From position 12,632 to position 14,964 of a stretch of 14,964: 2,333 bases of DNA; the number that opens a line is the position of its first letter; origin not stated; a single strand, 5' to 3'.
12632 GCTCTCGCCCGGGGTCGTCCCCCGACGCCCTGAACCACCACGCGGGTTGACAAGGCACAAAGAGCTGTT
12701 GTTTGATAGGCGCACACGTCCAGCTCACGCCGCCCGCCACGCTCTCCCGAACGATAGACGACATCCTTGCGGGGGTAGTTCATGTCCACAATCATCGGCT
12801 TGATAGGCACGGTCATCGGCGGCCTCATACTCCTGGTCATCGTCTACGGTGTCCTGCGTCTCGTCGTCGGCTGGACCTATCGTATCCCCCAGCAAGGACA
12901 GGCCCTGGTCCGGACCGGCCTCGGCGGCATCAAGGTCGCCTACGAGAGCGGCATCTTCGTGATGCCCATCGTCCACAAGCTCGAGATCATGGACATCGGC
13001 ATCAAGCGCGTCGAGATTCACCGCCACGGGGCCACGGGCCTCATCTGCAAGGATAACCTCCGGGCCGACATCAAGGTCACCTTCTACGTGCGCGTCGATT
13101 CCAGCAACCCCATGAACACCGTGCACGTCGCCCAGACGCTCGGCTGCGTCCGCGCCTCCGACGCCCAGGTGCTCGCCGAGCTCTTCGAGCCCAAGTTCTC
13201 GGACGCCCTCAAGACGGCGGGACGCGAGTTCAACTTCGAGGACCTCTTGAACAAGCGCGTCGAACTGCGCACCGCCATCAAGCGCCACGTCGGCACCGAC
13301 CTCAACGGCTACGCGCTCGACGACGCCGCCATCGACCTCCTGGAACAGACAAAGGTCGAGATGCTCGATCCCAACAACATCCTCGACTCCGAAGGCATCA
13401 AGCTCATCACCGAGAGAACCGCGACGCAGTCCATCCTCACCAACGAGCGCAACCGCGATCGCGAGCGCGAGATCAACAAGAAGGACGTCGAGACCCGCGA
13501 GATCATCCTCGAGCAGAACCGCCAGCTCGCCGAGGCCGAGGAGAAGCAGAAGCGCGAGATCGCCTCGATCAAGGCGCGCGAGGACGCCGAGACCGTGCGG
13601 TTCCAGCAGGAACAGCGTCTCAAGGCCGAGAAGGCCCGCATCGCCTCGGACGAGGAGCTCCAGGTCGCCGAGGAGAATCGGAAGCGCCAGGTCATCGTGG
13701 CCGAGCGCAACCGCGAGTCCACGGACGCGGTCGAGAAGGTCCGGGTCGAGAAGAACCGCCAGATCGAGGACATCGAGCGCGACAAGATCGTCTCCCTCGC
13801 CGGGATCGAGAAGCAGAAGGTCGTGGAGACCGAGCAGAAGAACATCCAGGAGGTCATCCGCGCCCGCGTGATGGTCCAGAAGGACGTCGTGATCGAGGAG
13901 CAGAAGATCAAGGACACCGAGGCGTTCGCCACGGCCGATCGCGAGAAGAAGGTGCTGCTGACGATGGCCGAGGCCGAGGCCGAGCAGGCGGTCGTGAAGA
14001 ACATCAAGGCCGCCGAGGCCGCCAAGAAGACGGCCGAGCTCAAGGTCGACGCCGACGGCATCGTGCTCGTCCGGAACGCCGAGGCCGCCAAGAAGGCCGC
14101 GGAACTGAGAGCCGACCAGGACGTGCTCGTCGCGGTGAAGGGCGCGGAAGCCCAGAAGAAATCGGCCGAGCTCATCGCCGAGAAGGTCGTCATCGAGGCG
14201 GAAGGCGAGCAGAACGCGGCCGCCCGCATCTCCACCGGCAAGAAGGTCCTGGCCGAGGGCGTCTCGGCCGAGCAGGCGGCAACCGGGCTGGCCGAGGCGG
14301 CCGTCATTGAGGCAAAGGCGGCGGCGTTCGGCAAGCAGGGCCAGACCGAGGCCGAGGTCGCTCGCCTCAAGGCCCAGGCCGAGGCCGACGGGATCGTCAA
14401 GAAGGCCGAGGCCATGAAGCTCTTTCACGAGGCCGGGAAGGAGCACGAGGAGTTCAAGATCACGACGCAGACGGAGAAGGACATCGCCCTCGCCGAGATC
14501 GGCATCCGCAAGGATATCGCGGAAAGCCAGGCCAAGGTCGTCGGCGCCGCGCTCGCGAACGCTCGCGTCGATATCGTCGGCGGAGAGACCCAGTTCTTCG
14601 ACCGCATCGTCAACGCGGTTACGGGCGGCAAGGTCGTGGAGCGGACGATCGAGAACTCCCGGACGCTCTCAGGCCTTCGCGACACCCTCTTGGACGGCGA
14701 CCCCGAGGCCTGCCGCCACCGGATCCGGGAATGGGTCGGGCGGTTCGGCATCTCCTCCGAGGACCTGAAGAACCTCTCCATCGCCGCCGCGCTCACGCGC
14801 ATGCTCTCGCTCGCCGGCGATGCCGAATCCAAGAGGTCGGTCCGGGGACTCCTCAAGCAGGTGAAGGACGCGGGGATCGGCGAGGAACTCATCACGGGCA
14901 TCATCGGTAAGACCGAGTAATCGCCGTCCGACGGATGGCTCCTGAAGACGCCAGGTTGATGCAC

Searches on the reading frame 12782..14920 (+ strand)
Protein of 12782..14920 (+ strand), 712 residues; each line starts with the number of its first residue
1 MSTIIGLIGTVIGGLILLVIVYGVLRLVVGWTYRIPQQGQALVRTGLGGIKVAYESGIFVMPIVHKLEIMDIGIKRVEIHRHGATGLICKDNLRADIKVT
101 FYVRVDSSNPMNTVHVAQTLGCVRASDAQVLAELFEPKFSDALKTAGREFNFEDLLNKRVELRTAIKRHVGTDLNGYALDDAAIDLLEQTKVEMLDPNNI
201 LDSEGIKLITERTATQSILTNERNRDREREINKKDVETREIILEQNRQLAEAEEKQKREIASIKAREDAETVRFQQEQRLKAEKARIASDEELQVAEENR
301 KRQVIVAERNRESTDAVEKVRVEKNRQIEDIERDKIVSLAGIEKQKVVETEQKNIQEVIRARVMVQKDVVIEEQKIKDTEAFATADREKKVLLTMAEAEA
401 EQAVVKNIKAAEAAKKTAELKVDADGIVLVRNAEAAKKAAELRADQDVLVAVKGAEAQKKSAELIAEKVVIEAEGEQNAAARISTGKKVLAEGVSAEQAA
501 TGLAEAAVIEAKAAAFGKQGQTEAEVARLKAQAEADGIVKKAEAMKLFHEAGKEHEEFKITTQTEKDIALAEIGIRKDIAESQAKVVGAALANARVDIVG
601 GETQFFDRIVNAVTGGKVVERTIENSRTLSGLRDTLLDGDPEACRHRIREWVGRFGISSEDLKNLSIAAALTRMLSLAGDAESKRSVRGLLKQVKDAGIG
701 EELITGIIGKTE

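Call 9: search_protein_families(library=pfam, proteins=[window:12782-14920:+], max_evalue=0.001)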
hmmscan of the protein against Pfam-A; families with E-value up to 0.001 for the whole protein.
window:12782-14920:+ (712 aa): 0 families

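Call 62: search_protein_families(library=pfam, proteins=[window:12782-14917:+], max_evalue=5)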
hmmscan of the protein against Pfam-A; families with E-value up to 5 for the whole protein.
window:12782-14917:+ (712 aa): 1 family
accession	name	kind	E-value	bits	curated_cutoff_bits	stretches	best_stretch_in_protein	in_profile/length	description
PF22357.2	AF1548-like_C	-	0.0066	17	23.9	1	351-379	9-38/56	AF1548-like, C-terminal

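Call 80: search_protein_families(library=ncbifam, proteins=[window:12782-14917:+], max_evalue=0.01)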
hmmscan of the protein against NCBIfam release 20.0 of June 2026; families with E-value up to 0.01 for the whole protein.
window:12782-14917:+ (712 aa): 0 families

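Call 81: search_solved_structures(query=window:12782-14917:+, max_evalue=0.1)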
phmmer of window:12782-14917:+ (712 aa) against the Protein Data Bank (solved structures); distinct sequences matched with E-value up to 0.1: 0.
